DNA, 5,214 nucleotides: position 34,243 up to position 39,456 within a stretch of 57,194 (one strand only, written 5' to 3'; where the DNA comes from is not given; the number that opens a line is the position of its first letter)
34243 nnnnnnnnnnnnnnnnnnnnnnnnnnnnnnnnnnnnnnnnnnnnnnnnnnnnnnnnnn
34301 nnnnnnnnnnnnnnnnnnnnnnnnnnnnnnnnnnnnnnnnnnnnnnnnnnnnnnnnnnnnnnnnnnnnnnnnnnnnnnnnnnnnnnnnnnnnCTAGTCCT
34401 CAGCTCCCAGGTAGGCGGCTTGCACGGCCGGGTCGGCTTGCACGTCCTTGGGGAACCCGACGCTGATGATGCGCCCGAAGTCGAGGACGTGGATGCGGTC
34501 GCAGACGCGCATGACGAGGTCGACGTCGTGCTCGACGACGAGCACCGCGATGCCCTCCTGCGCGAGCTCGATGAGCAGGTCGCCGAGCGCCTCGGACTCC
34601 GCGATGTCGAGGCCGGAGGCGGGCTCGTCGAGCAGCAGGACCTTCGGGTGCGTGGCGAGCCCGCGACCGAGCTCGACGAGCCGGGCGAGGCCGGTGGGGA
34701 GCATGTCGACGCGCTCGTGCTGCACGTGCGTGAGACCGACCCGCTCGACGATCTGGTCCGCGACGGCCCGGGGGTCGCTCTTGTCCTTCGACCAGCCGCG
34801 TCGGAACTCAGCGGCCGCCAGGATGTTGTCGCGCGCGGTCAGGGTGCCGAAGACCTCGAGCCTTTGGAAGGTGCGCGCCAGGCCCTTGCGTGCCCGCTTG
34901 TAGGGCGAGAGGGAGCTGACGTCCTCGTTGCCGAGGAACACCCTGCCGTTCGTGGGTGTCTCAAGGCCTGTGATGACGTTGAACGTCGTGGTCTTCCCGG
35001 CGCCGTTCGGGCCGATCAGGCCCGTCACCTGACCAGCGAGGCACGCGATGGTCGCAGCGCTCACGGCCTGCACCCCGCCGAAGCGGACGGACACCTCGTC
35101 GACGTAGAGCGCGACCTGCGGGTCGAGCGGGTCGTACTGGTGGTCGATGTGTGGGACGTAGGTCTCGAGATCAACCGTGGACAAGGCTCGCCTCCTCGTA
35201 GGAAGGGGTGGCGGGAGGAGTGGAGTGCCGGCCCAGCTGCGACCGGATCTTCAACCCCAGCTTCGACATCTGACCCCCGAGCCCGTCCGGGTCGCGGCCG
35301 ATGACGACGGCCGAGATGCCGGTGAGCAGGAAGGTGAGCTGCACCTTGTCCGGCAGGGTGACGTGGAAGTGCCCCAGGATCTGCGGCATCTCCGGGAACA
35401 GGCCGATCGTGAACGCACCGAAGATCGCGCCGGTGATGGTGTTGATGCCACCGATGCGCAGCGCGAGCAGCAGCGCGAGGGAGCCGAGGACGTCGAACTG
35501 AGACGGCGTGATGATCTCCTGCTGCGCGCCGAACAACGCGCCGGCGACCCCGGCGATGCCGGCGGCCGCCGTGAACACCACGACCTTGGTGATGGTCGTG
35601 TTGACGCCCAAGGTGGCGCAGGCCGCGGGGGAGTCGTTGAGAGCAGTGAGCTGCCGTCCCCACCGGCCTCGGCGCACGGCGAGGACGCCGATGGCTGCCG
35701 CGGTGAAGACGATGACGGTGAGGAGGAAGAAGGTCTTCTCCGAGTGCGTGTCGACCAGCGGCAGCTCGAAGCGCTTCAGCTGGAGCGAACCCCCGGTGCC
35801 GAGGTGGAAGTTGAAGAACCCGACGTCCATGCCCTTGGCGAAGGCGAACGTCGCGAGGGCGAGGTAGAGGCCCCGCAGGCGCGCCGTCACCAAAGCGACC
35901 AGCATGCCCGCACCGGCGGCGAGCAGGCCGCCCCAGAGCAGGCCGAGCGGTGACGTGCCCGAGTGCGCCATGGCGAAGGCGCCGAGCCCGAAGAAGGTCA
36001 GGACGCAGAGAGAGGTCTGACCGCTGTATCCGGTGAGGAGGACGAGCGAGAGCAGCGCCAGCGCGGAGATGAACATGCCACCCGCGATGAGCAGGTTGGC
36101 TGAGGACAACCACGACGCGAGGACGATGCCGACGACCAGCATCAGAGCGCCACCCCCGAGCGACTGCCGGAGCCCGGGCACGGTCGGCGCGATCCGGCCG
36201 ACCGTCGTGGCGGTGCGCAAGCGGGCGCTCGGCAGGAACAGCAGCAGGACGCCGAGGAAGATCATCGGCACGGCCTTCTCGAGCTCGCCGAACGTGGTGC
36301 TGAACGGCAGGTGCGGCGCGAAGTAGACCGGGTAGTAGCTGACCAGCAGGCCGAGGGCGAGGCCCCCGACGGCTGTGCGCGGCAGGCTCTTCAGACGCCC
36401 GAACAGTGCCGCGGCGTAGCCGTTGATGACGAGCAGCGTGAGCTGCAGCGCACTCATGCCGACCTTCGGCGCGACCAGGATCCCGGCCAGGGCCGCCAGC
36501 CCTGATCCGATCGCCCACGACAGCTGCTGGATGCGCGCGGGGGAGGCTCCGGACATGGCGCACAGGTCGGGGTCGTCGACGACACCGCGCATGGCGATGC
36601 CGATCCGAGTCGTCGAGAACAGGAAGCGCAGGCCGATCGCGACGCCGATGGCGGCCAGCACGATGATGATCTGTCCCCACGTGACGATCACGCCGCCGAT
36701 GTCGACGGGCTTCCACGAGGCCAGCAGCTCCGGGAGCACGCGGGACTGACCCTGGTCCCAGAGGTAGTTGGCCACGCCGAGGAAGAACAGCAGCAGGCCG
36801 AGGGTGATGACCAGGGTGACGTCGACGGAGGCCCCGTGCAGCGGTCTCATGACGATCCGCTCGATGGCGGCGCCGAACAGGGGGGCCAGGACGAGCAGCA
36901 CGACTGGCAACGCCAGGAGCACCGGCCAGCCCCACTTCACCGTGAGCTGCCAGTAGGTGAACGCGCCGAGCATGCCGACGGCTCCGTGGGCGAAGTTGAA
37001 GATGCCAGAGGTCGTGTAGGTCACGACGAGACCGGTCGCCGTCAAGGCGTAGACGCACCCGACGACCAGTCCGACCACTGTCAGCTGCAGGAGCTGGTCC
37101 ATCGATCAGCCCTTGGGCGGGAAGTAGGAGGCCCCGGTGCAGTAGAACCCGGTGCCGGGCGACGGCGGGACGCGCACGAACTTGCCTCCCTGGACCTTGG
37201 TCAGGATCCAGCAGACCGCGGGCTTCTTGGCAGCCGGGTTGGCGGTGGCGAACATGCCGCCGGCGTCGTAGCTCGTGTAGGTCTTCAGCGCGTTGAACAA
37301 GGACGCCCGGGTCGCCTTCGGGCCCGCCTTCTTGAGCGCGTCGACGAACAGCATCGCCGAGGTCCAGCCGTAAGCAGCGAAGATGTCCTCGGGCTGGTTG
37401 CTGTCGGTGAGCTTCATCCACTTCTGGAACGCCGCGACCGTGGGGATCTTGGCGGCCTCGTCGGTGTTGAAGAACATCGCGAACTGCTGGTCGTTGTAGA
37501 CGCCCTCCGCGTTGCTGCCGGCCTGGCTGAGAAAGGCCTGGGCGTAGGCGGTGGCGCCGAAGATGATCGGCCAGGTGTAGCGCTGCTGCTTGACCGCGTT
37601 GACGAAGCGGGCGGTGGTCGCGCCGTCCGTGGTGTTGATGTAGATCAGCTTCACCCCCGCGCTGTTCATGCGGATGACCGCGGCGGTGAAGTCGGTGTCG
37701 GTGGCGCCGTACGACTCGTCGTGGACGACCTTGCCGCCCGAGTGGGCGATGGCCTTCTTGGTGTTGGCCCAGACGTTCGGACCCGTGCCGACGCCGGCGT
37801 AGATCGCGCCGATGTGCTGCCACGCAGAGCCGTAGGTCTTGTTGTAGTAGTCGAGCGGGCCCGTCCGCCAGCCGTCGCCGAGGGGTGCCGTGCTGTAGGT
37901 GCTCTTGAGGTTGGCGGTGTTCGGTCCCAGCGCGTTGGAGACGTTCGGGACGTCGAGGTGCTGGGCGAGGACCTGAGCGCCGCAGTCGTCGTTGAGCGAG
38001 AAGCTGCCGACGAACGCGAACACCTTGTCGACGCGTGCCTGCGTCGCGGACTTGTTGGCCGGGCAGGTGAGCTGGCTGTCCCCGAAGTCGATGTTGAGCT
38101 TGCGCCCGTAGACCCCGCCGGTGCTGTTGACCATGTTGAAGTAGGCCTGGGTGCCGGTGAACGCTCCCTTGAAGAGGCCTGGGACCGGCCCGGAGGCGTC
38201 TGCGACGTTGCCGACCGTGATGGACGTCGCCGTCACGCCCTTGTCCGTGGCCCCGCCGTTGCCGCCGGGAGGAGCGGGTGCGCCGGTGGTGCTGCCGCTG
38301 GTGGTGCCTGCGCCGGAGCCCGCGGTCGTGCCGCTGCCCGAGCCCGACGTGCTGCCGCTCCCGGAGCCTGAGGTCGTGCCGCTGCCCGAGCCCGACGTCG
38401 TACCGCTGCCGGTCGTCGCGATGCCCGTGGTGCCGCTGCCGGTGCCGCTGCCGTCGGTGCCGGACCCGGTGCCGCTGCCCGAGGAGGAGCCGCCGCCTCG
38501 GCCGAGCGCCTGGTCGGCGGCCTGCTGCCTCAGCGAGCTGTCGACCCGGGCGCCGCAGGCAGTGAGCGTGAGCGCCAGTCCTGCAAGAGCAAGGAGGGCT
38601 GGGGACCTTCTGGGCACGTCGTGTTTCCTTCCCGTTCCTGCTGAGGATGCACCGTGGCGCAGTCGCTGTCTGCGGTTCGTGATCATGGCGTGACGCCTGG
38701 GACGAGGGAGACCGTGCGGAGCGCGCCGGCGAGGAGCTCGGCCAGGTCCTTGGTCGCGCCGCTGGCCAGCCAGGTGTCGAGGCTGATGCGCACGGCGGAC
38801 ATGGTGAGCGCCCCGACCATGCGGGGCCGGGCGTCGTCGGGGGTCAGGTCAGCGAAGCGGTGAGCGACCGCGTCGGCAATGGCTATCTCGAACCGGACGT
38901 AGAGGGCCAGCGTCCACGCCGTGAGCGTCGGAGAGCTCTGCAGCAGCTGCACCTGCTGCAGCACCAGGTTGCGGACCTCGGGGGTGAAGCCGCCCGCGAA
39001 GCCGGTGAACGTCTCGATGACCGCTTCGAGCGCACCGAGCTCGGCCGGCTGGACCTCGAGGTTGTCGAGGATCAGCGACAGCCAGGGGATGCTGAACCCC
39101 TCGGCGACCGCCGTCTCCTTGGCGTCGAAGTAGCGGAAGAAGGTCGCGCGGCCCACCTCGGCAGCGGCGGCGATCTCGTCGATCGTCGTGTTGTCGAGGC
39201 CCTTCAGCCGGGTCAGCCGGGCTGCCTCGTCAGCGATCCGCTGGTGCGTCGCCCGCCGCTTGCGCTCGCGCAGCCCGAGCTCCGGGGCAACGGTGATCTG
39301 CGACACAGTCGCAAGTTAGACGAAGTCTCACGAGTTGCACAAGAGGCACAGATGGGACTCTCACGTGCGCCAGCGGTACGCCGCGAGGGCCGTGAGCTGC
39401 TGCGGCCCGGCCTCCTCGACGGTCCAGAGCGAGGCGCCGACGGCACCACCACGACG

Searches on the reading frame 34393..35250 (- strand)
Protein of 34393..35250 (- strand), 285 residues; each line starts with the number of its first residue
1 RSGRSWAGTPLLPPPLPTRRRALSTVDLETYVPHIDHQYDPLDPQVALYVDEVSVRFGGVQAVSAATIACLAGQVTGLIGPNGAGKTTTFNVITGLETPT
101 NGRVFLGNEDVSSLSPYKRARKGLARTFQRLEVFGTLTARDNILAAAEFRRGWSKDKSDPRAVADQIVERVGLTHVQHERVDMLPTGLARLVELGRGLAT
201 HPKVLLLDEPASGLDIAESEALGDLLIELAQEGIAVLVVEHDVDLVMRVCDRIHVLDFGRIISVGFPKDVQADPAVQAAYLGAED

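Call 46: search_protein_families(library=pfam, proteins=[window:34393-35250:-], max_evalue=0.001)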
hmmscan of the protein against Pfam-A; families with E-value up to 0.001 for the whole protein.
window:34393-35250:- (285 aa): 3 families
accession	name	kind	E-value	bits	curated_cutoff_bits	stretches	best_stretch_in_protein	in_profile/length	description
PF00005.33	ABC_tran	-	1.9e-27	96.9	25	1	69-211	7-136/137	ABC transporter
PF13304.12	AAA_21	-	3e-07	31.3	27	0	75-108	1-42/304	AAA domain, putative AbiEii toxin, Type IV TA system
PF12399.14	BCA_ABC_TP_C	-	4.6e-07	29.8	25.5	1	261-285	2-26/27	Branched-chain amino acid ATP-binding cassette transporter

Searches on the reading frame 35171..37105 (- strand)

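Call 46: search_protein_families(library=pfam, proteins=[window:35171-37105:-], max_evalue=0.001)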
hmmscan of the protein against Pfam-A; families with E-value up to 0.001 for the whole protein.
window:35171-37105:- (644 aa): 1 family
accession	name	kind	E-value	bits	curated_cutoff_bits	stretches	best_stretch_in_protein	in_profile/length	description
PF02653.21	BPD_transp_2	-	4.2e-52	177.4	26.8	2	11-290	4-267/269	Branched-chain amino acid transport system / permease component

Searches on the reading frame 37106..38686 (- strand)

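Call 46: search_protein_families(library=pfam, proteins=[window:37106-38686:-], max_evalue=0.001)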
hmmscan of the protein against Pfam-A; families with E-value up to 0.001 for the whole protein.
window:37106-38686:- (526 aa): 1 family
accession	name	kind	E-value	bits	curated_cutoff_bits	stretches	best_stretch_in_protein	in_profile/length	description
PF13458.12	Peripla_BP_6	-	8.1e-36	124.8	31.7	1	155-501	1-342/343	Periplasmic binding protein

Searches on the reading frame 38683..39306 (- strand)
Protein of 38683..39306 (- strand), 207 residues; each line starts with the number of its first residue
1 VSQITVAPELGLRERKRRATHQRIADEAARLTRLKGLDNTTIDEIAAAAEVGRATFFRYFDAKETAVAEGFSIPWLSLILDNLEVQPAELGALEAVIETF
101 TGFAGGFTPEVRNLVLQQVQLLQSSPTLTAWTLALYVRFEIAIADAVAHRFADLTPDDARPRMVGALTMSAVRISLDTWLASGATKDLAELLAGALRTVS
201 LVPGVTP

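Call 46: search_protein_families(library=pfam, proteins=[window:38683-39306:-], max_evalue=0.001)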
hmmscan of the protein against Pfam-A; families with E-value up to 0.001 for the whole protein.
window:38683-39306:- (207 aa): 2 families
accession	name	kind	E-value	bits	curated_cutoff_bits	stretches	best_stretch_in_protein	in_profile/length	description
PF17754.6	TetR_C_14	-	2.7e-14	53.4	22.7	1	92-199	3-107/112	MftR C-terminal domain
PF00440.29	TetR_N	-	4e-11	42.9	24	1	24-64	1-41/47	Bacterial regulatory proteins, tetR family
